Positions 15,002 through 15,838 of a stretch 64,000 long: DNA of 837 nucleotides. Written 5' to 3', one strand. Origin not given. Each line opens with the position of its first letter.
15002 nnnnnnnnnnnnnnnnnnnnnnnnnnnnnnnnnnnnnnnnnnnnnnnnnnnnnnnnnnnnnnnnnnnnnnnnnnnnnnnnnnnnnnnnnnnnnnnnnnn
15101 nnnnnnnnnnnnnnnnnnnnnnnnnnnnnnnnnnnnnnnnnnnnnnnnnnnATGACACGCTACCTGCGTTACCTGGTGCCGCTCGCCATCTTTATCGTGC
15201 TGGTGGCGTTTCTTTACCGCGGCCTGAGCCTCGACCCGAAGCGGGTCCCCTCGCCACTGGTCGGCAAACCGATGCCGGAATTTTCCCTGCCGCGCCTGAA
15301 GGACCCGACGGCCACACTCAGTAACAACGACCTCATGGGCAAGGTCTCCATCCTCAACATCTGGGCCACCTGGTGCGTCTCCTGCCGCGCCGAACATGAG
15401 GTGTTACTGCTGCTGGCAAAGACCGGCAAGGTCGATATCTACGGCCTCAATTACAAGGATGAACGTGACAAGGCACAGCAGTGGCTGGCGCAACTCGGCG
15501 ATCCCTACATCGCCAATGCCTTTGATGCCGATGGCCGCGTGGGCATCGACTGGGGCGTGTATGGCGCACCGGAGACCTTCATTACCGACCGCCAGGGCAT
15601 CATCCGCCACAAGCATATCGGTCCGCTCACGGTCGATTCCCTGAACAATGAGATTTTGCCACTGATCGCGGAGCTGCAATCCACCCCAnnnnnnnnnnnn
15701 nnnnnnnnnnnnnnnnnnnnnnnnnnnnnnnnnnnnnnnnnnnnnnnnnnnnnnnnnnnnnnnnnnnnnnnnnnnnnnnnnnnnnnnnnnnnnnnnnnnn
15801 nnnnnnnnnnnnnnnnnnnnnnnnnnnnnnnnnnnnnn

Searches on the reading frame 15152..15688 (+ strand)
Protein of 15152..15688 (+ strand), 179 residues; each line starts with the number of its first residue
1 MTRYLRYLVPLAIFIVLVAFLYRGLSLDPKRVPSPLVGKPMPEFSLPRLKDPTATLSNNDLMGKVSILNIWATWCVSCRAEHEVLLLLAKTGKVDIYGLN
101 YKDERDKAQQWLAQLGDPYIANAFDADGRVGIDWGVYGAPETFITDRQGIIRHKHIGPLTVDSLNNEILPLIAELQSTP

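Call 35: search_protein_families(library=pfam, proteins=[window:15152-15688:+], max_evalue=0.01)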
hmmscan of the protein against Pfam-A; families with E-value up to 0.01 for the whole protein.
window:15152-15688:+ (179 aa): 3 families
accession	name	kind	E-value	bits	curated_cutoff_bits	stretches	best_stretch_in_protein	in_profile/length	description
PF08534.16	Redoxin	-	5.1e-19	69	26.6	1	37-166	2-146/148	Redoxin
PF00578.27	AhpC-TSA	-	1.8e-13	50.9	26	1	37-153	1-123/124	AhpC/TSA family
PF00085.26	Thioredoxin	-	0.0065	16.9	23.5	0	64-111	19-68/103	Thioredoxin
